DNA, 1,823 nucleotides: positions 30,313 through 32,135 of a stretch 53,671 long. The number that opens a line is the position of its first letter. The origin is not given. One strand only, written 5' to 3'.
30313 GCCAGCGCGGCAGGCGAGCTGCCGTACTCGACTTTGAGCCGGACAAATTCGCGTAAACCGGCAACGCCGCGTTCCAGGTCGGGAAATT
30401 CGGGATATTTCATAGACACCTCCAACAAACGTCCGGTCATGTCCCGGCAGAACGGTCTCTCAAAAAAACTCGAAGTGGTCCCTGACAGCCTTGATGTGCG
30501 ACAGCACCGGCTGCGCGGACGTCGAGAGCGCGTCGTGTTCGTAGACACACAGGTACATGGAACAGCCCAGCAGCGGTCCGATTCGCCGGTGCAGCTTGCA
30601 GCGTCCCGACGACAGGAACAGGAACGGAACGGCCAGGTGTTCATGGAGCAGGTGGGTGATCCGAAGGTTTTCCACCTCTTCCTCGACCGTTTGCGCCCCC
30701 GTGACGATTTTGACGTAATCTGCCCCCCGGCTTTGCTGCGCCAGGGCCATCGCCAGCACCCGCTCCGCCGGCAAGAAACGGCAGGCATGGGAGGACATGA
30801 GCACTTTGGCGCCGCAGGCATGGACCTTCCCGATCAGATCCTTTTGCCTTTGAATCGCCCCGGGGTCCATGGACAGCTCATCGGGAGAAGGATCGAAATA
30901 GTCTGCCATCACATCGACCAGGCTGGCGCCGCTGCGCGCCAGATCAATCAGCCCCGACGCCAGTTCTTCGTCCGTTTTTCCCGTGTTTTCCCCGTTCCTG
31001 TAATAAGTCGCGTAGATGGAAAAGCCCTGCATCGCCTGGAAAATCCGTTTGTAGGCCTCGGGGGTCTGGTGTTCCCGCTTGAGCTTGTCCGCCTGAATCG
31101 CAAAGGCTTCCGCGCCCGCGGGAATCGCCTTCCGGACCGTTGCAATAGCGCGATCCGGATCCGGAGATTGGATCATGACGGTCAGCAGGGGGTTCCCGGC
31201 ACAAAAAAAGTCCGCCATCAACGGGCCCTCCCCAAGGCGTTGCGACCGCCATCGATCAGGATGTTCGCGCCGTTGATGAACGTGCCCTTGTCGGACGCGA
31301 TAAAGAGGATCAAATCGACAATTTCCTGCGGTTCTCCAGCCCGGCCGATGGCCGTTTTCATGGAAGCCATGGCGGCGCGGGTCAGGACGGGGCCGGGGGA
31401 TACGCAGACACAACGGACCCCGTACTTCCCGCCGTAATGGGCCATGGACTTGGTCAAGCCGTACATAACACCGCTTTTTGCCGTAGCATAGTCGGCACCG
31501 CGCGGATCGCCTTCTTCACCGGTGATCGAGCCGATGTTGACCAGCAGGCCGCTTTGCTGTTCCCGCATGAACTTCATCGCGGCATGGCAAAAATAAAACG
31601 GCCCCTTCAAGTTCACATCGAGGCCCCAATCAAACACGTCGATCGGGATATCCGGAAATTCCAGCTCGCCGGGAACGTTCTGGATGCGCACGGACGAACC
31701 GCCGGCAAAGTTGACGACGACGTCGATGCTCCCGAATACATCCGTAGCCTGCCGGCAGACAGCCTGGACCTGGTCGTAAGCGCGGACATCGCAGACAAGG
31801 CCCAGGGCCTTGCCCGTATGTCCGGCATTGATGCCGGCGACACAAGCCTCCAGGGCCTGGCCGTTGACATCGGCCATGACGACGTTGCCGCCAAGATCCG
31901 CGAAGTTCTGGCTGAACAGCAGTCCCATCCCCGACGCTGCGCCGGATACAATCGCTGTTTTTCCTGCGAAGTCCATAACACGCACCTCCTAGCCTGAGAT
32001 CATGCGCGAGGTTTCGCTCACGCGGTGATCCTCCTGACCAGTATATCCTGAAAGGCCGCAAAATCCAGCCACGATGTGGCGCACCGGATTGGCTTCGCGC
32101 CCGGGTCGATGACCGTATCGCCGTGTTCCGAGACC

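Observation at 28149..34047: Uncharacterised catabolic operon: Gfo/Idh/MocA, nucleoside hydrolase, SDR, DHQase-like, ADP-ribosylglycohydrolase, AEC transporter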

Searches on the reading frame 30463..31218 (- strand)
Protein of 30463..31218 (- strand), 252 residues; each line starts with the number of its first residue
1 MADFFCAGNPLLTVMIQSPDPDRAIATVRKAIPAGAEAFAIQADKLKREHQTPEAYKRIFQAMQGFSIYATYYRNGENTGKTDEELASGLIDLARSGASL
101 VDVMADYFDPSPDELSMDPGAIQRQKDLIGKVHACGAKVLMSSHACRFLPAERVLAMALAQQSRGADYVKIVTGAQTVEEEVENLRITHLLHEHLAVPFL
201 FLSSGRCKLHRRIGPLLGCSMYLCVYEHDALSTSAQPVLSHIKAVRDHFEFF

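Call 4: search_protein_families(library=pfam, proteins=[window:30463-31218:-])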
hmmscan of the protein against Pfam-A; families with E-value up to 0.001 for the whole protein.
seq(252 aa): 1 family
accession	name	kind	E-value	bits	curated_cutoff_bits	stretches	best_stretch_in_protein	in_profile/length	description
PF01487.21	DHquinase_I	-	1.2e-12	48.9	22.2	1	14-223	2-207/230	Type I 3-dehydroquinase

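Call 5: search_protein_families(library=ncbifam, proteins=[window:30463-31218:-])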
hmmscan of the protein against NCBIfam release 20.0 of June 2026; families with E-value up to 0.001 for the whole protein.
seq(252 aa): 1 family
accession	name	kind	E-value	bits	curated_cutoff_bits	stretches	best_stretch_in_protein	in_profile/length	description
TIGR01093.1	aroD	equivalog_domain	3.4e-08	33.8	139.3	1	13-224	3-209/229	type I 3-dehydroquinate dehydratase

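Call 18: find_homologous_proteins(query=window:30463-31218:-)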
Query seq(252 aa) (252 aa): 1748 proteins with E <= 0.001 among 3671 candidates; the best 120 are listed.
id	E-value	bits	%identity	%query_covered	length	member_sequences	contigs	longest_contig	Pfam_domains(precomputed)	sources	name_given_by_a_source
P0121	2.2e-163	559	99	100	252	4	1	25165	PF01487.23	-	-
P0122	2.5e-148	510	89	100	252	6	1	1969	PF01487.23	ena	-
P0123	6.2e-142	489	87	100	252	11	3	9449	PF01487.23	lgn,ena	-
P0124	3.9e-88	313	58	98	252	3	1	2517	PF01487.23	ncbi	-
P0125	2.6e-87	310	59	98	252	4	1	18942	PF01487.23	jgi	-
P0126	3.5e-87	310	58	99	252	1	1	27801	PF01487.23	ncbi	-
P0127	5.9e-87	309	58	98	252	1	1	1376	PF01487.23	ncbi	-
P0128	7.5e-87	309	59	96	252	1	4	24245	PF01487.23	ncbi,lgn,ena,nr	ncbi:MAG: type I 3-dehydroquinate dehydratase [Lachnospiraceae bacterium]|nr:type I 3-dehydroquinate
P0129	7.9e-87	309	60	96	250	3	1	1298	PF01487.23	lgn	-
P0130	4.2e-86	306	59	97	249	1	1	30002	PF01487.23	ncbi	-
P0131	6.0e-86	306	57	99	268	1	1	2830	PF01487.23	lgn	-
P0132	6.4e-86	306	56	98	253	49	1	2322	PF01487.23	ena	-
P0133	7.1e-86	306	57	98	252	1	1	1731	PF01487.23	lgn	-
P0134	7.3e-86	306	57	98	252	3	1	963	PF01487.23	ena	-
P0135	9.6e-86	305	57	98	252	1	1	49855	PF01487.23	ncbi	-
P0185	1.3e-82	295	55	98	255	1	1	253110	PF01487.23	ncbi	-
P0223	7.2e-82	292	56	98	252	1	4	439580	PF01487.23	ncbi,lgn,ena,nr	ncbi:MAG: type I 3-dehydroquinate dehydratase [Oscillospiraceae bacterium]|nr:type I 3-dehydroquinat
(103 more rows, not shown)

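Call 19: find_encoding_contigs(protein=P0223, flank=8000, max_places=1)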
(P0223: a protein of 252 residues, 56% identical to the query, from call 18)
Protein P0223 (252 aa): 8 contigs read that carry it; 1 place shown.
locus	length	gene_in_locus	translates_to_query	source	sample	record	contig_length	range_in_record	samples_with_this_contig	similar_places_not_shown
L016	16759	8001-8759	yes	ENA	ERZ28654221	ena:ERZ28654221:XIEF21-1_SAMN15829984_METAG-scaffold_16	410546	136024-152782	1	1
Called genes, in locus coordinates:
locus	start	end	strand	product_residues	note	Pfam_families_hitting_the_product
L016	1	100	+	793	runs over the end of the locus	PF22666:Glyco_hydro_2_N2, PF02837:Glyco_hydro_2_N (weak), PF00703:Glyco_hydro_2 (weak), PF17786:Mannosidase_ig, PF17753:Ig_mannosidase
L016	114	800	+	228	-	PF07385:Lyx_isomer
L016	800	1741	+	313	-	PF00294:PfkB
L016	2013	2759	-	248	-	PF12833:HTH_18, PF00165:HTH_AraC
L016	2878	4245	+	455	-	PF01546:Peptidase_M20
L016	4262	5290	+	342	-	PF08240:ADH_N (weak), PF00107:ADH_zinc_N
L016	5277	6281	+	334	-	PF01408:GFO_IDH_MocA, PF22725:GFO_IDH_MocA_C3, PF02894:GFO_IDH_MocA_C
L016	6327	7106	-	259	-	PF12833:HTH_18, PF00165:HTH_AraC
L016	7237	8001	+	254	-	PF00106:adh_short, PF13561:adh_short_C2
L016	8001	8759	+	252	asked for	PF01487:DHquinase_I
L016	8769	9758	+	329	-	PF08240:ADH_N, PF00107:ADH_zinc_N, PF13602:ADH_zinc_N_2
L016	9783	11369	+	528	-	PF00728:Glyco_hydro_20, PF18088:Glyco_H_20C_C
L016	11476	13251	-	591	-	PF00884:Sulfatase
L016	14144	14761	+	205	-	-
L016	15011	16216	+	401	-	PF07690:MFS_1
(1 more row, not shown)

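Call 20: find_encoding_contigs(protein=P0185, flank=8000, max_places=1)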
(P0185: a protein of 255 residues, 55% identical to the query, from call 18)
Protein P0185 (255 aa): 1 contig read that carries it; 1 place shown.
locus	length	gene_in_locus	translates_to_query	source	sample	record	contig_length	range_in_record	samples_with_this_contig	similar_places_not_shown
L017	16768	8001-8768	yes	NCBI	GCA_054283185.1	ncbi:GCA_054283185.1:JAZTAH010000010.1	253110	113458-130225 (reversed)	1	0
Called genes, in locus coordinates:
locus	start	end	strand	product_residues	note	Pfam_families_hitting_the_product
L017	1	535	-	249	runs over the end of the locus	PF01636:APH, PF01163:RIO1 (weak), PF19974:TCAD9 (weak)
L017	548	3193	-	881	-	PF00171:Aldedh, PF00465:Fe-ADH, PF13685:Fe-ADH_2, PF25137:ADH_Fe_C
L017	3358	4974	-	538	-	PF00496:SBP_bac_5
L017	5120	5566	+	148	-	PF03862:SpoVAC_SpoVAEB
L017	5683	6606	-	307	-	PF04389:Peptidase_M28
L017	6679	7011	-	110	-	-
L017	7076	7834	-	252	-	PF00165:HTH_AraC, PF12833:HTH_18, PF00165:HTH_AraC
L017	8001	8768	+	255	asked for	PF01487:DHquinase_I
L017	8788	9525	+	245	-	PF00106:adh_short, PF08659:KR, PF13561:adh_short_C2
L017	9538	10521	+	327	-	PF08240:ADH_N, PF00107:ADH_zinc_N, PF13602:ADH_zinc_N_2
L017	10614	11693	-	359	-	PF04346:EutH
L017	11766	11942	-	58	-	-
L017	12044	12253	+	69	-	PF13744:HTH_37 (weak), PF12844:HTH_19, PF13560:HTH_31, PF01381:HTH_3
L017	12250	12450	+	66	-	PF13443:HTH_26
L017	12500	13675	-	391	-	-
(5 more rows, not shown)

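Call 21: find_encoding_contigs(protein=P0123, flank=8000, max_places=2)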
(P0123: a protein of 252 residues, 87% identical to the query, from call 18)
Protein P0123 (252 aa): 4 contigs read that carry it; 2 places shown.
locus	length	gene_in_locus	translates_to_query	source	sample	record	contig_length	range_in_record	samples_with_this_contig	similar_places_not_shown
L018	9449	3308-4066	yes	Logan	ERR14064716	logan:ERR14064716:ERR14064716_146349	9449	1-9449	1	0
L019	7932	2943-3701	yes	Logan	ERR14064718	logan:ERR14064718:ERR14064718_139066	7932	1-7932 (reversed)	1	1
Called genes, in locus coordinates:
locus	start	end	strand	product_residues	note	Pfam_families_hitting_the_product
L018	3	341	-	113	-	?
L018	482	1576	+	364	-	PF01408:GFO_IDH_MocA, PF02894:GFO_IDH_MocA_C, PF22725:GFO_IDH_MocA_C3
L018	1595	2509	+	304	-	PF01156:IU_nuc_hydro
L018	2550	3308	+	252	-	PF00106:adh_short, PF13561:adh_short_C2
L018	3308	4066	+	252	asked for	PF01487:DHquinase_I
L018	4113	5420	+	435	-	PF03747:ADP_ribosyl_GH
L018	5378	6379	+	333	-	PF03547:Mem_trans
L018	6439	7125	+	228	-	PF00702:Hydrolase, PF13419:HAD_2, PF13242:Hydrolase_like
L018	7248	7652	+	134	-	PF14520:HHH_5 (faint), PF14229:DUF4332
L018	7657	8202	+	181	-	PF04073:tRNA_edit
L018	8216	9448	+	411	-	PF01120:Alpha_L_fucos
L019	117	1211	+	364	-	PF01408:GFO_IDH_MocA, PF02894:GFO_IDH_MocA_C, PF22725:GFO_IDH_MocA_C3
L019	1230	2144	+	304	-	PF01156:IU_nuc_hydro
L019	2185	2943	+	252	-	PF00106:adh_short, PF13561:adh_short_C2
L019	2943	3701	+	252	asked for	PF01487:DHquinase_I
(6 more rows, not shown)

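Call 28: find_related_loci(query=A1, collection=genome_contigs, flank=10000)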
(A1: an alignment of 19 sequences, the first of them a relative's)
Query A1 (252 aa) in genome_contigs; peptide patterns used: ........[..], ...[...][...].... (x = any residue, [..] = any of these).
599 stretches matched a pattern (row limit reached: there are more); 304 encode a relative of the query (tblastn E <= 1e-3); the best 80 are kept; 80 distinct loci.
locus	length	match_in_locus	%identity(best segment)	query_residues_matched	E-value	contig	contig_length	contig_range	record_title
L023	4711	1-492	86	89-252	4e-94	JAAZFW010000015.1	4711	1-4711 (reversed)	MAG: Clostridiaceae bacterium isolate AS10tlH2TH_285 5050_AS10, whole genome shotgun sequence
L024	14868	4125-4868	56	4-251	2e-92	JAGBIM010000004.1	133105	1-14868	MAG: Clostridia bacterium isolate RGIG9149 Water_deer_Rectum.Co__c523635, whole genome shotgun sequence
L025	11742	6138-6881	57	4-251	3e-92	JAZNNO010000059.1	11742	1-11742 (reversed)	MAG: Faecousia sp. isolate T1900044654_TS20190120.MAGScoT_cleanbin_000064 SGB_1468_k141_79603, whole genome shotgun sequ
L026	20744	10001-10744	56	4-251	4e-91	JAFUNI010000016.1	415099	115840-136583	MAG: Oscillospiraceae bacterium isolate RGIG4651 Roe_deer_Rectum-4__c1376, whole genome shotgun sequence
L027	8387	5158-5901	56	4-251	1e-90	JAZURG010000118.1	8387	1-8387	MAG: Faecousia sp. isolate T1900044852_TS20190318.MAGScoT_cleanbin_000042 SGB_3033_k141_2401592, whole genome shotgun se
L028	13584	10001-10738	57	4-249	1e-90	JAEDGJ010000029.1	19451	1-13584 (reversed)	MAG: Clostridiaceae bacterium isolate MAG107 NODE_2793_length_19451_cov_6.154826, whole genome shotgun sequence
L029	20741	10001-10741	56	5-251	8e-90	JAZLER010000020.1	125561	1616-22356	MAG: Fumia sp. isolate T1900045013_TC20190006.MAGScoT_cleanbin_000002 SGB_4385_k141_634830, whole genome shotgun sequenc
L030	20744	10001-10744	55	4-251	4e-89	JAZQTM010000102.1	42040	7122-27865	MAG: Acutalibacteraceae bacterium isolate T1900045189_TC20190185.MAGScoT_cleanbin_000004 SGB_5280_k141_417429, whole gen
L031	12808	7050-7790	56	4-250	6e-89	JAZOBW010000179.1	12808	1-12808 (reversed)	MAG: Acutalibacteraceae bacterium isolate T1900044757_TS20190223.MAGScoT_cleanbin_000062 SGB_2311_k141_1451586, whole ge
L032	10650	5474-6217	56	4-251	5e-89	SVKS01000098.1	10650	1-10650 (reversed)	MAG: Oscillospiraceae bacterium isolate SIG467 NODE_30586_length_10650_cov_1.140739, whole genome shotgun sequence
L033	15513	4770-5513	55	4-251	4e-89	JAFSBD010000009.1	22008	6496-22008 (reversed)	MAG: Clostridia bacterium isolate RGIG2982 Goat_Rectum-3__c34522, whole genome shotgun sequence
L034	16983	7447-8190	54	4-251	7e-89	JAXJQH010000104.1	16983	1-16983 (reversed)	MAG: Oscillospiraceae bacterium isolate DOME_MAG_2262 2262_C0204_k141_545255, whole genome shotgun sequence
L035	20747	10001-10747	55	3-251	7e-89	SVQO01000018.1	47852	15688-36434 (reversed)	MAG: Oscillospiraceae bacterium isolate SIG619 NODE_4219_length_47852_cov_3.808759, whole genome shotgun sequence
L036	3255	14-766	53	1-251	3e-90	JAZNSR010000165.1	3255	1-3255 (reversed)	MAG: Faecousia sp. isolate T1900044807_TS20190273.MAGScoT_cleanbin_000067 SGB_2765_k141_559158, whole genome shotgun seq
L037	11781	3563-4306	56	4-251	1e-88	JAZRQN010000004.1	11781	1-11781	MAG: Acutalibacteraceae bacterium isolate T1900045362_YK20190052.MAGScoT_cleanbin_000021 SGB_6825_k141_639770, whole gen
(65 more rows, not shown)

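Call 34: search_solved_structures(query=A1, max_evalue=0.001, show_alignments=3)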
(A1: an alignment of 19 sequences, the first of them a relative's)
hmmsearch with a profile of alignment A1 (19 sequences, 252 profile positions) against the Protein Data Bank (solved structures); distinct sequences matched with E-value up to 0.001: 3.
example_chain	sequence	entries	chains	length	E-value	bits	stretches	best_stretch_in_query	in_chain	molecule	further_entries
2gpt_A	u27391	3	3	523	6e-06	28.6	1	137-242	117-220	3-dehydroquinate dehydratase/ shikimate 5-dehydrogenase | Bifunctional 3-dehydroquinate dehydratase/shikimate dehydrogenase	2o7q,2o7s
6bmb_A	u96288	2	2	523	6e-06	28.6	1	137-242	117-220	Bifunctional 3-dehydroquinate dehydratase/shikimate dehydrogenase, chloroplastic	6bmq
2yr1_A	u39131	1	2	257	0.00075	21.7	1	140-228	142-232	3-dehydroquinate dehydratase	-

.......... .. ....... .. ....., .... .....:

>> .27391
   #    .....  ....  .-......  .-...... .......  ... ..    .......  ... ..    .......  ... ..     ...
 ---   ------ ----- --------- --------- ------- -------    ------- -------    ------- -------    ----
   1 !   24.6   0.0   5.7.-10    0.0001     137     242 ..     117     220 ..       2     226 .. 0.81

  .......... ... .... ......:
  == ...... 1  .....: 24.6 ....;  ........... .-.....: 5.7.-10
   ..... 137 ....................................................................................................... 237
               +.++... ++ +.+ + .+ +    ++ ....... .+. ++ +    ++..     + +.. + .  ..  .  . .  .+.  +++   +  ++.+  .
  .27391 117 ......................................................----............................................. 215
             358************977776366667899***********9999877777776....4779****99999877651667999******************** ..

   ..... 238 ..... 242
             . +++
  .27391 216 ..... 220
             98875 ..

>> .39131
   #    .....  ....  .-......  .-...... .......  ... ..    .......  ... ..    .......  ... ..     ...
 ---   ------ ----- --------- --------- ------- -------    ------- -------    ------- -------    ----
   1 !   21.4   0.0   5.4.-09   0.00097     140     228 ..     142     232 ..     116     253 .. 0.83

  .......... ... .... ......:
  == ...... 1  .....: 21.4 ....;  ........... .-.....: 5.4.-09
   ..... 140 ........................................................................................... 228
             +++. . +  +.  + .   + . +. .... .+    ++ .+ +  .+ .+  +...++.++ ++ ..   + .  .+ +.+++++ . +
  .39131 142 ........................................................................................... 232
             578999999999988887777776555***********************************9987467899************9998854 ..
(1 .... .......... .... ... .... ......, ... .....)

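Call 82: predict_structure(alignment_id=A1)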
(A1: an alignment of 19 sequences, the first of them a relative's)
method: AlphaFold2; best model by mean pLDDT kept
length: 252 residues; sequences in the alignment: 19
mean_pLDDT: 93.9   pTM: 0.90
mean pLDDT of the five models: 93.9, 93.2, 90.8, 87.0, 85.9
residues with pLDDT >= 90: 213; 70-90: 34; 50-70: 3; < 50: 2
segments of 3 or more residues with pLDDT < 50: none
pLDDT, mean of each block of 10 residues (from residue 1): 82 97 98 97 98 98 97 96 98 98 96 89 98 98 95 97 98 93 93 97 88 90 93 89 84 35
secondary structure, 60 per line:
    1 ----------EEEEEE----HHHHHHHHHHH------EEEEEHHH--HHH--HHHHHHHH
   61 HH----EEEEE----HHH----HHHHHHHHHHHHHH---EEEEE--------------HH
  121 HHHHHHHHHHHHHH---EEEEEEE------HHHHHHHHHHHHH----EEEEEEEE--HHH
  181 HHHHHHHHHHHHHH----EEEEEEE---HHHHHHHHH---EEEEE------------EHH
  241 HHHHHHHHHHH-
elements in order: E11-16 H21-31 E38-42 H53-62 E67-71 H83-96 E100-104 H119-134 E138-144 H151-163 E168-175 H178-194 E199-205 H209-217 E221-225 H239-251

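Call 86: fold_search(model_id=the predicted structure, library=pdb)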
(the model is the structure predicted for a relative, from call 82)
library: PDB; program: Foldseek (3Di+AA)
matches with E <= 10: 1822; with E <= 0.001: 475
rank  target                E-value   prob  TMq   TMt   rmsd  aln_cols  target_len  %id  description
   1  1qfe_A                1.8e-13  1.00  0.79  0.79   2.8       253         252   18  THE STRUCTURE OF TYPE I 3-DEHYDROQUINATE DEHYDRATASE FROM SALMONELLA TYPHI (released 2000-04-05)
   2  3m7w_A                3.3e-13  1.00  0.80  0.80   2.7       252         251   17  Crystal Structure of Type I 3-Dehydroquinate Dehydratase (aroD) from Salmonella typhimurium LT2 in Covalent Complex wi (released 2010-04-07)
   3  4gfs_B                5.0e-13  1.00  0.77  0.78   3.2       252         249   17  1.8 Angstrom Crystal Structure of the 3-Dehydroquinate Dehydratase (aroD) from Salmonella typhimurium LT2 with Nickel  (released 2012-08-15)
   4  4gug_B                6.3e-13  1.00  0.80  0.82   2.7       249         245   17  1.62 Angstrom Crystal Structure of the Salmonella enterica 3-Dehydroquinate Dehydratase (aroD) E86A Mutant in Complex  (released 2012-09-12)
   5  4clm_B                6.3e-13  1.00  0.80  0.80   2.7       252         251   18  Structure of Salmonella typhi type I dehydroquinase irreversibly inhibited with a 1,3,4-trihydroxyciclohexane-1-carbox (released 2014-11-05)
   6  3nnt_A                6.7e-13  1.00  0.78  0.77   2.8       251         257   17  Crystal Structure of K170M Mutant of Type I 3-Dehydroquinate Dehydratase (aroD) from Salmonella typhimurium LT2 in Non (released 2010-07-28)
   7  3m7w_D                8.4e-13  1.00  0.79  0.79   2.8       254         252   17  Crystal Structure of Type I 3-Dehydroquinate Dehydratase (aroD) from Salmonella typhimurium LT2 in Covalent Complex wi (released 2010-04-07)
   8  4h3d_B                8.4e-13  1.00  0.80  0.80   2.7       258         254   17  1.95 Angstrom Crystal Structure of of Type I 3-Dehydroquinate Dehydratase (aroD) from Clostridium difficile with Coval (released 2012-09-26)
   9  4gug_A                8.9e-13  1.00  0.79  0.80   2.7       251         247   17  1.62 Angstrom Crystal Structure of the Salmonella enterica 3-Dehydroquinate Dehydratase (aroD) E86A Mutant in Complex  (released 2012-09-12)
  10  2yr1_A                1.1e-12  1.00  0.82  0.81   2.5       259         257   17  Crystal Structure of 3-dehydroquinate dehydratase from Geobacillus kaustophilus HTA426 (released 2007-10-02)
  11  3o1n_A                1.2e-12  1.00  0.78  0.78   3.1       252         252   17  1.03 Angstrom Crystal Structure of Q236A Mutant Type I Dehydroquinate Dehydratase (aroD) from Salmonella typhimurium (released 2010-08-11)
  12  4guh_A                1.6e-12  1.00  0.79  0.77   2.7       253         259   17  1.95 Angstrom Crystal Structure of the Salmonella enterica 3-Dehydroquinate Dehydratase (aroD) E86A Mutant in Complex  (released 2012-09-12)
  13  4cno_A                1.6e-12  1.00  0.76  0.78   2.8       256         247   18  Structure of the Salmonella typhi Type I dehydroquinase inhibited by a 3-dehydroquinic acid derivative (released 2014-10-08)
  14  3s42_A                1.7e-12  1.00  0.77  0.75   3.2       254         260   17  Crystal Structure of the 3-Dehydroquinate Dehydratase (aroD) from Salmonella enterica Typhimurium LT2 with Malonate an (released 2011-06-01)
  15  4cnn_A                2.2e-12  1.00  0.77  0.79   3.1       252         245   18  High resolution structure of Salmonella typhi type I dehydroquinase (released 2015-02-18)
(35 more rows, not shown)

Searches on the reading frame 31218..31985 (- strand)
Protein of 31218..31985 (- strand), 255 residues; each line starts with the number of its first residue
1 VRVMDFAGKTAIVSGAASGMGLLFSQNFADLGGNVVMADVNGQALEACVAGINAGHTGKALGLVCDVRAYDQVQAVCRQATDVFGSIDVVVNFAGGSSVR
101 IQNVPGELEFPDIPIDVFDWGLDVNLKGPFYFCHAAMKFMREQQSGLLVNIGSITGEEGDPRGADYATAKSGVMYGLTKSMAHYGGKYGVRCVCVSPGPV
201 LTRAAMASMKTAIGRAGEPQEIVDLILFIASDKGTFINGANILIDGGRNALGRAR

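Call 4: search_protein_families(library=pfam, proteins=[window:31218-31985:-])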
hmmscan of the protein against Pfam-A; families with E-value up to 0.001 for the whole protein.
window:31218-31985:- (255 aa): 2 families
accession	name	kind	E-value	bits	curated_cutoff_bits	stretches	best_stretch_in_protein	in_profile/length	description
PF13561.12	adh_short_C2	-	3.1e-43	148.5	27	1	15-248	1-235/236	Enoyl-(Acyl carrier protein) reductase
PF00106.31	adh_short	-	7.7e-40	136.9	26.6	1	9-208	1-190/195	short chain dehydrogenase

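Call 5: search_protein_families(library=ncbifam, proteins=[window:31218-31985:-])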
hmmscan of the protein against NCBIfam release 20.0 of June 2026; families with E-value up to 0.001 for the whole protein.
window:31218-31985:- (255 aa): 210 families (the best 25 are shown)
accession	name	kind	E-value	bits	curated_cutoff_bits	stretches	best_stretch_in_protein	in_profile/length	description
NF004198.0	PRK05653.1-3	equivalog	5.1e-50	170.2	296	1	6-248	5-246/248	3-oxoacyl-ACP reductase FabG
NF005559.1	PRK07231.1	subfamily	6.9e-49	166.6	215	1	6-248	2-247/249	glucose 1-dehydrogenase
NF005067.0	PRK06484.1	equivalog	1.5e-47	162.3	713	2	7-204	8-195/524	short chain dehydrogenase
NF009093.0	PRK12429.1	subfamily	2.6e-43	148.2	258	1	6-203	3-190/259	3-hydroxybutyrate dehydrogenase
NF053702.1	TrHdxCHCADhChcB1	equivalog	3.1e-43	147.9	400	1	7-250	3-242/250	trans-4-hydroxycyclohexanecarboxylate dehydrogenase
NF009466.0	PRK12826.1-2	subfamily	8.8e-43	146.5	222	1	9-249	4-245/248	3-oxoacyl-ACP reductase FabG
NF052558.1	MBtsdlDhBudC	equivalog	2.1e-40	138.9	270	1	6-250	1-243/250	meso-2,3-butanediol dehydrogenase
NF005309.0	PRK06841.1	subfamily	4.1e-39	134.6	286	1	4-247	11-251/255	GolD/DthD family dehydrogenase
TIGR01963.1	PHB_DH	subfamily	8.8e-39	133.3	307.05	1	9-203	2-186/255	3-hydroxybutyrate dehydrogenase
TIGR01830.1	3oxo_ACP_reduc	equivalog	4.3e-38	131.4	297.75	1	11-247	1-237/239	3-oxoacyl-[acyl-carrier-protein] reductase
NF004791.0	PRK06138.1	equivalog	1.3e-37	129.5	312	1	4-250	1-251/252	SDR family oxidoreductase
NF004818.0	PRK06172.1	equivalog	7.8e-37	127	336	1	4-250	3-252/253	SDR family oxidoreductase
NF047923.1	pyridox_DH_SDR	equivalog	4.2e-36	124.7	325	1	7-248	2-240/243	pyridoxal 4-dehydrogenase, SDR-type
NF050023.1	7alphHDSH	equivalog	2.1e-35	122.5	450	1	6-247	4-248/259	7alpha-hydroxysteroid dehydrogenase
NF005469.0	PRK07063.1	equivalog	3.7e-35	121.7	306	1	6-251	5-257/260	SDR family oxidoreductase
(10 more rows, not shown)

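Call 70: search_solved_structures(query=window:31218-31976:-, max_evalue=1e-30)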
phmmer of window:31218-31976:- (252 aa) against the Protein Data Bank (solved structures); distinct sequences matched with E-value up to 1e-30: 10.
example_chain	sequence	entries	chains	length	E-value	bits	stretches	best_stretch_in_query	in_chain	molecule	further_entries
1vl8_A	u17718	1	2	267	7e-33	117.3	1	2-246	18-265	Gluconate 5-dehydrogenase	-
2et6_A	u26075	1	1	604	2.6e-32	115.4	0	1-231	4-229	(3R)-hydroxyacyl-CoA dehydrogenase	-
5x8h_A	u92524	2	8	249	1.3e-31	113.2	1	5-247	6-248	Short-chain dehydrogenase reductase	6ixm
8hsa_G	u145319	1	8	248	2.4e-31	112.3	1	7-244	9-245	7-alpha-hydroxysteroid dehydrogenase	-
5f1p_A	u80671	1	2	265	3.2e-31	111.9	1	4-245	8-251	PtmO8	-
8hs9_E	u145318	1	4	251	3.8e-31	111.6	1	7-244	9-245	7-alpha-hydroxysteroid dehydrogenase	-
8hdn_A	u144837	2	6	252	3.8e-31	111.6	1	7-244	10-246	7-alpha-hydroxysteroid dehydrogenase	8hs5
3gaf_A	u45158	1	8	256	4e-31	111.6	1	7-244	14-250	7-ALPHA-HYDROXYSTEROID DEHYDROGENASE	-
8hdi_A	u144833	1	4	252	4.5e-31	111.4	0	7-244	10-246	7-alpha-hydroxysteroid dehydrogenase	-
8hs4_A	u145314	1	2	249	5.1e-31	111.2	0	7-244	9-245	7-alpha-hydroxysteroid dehydrogenase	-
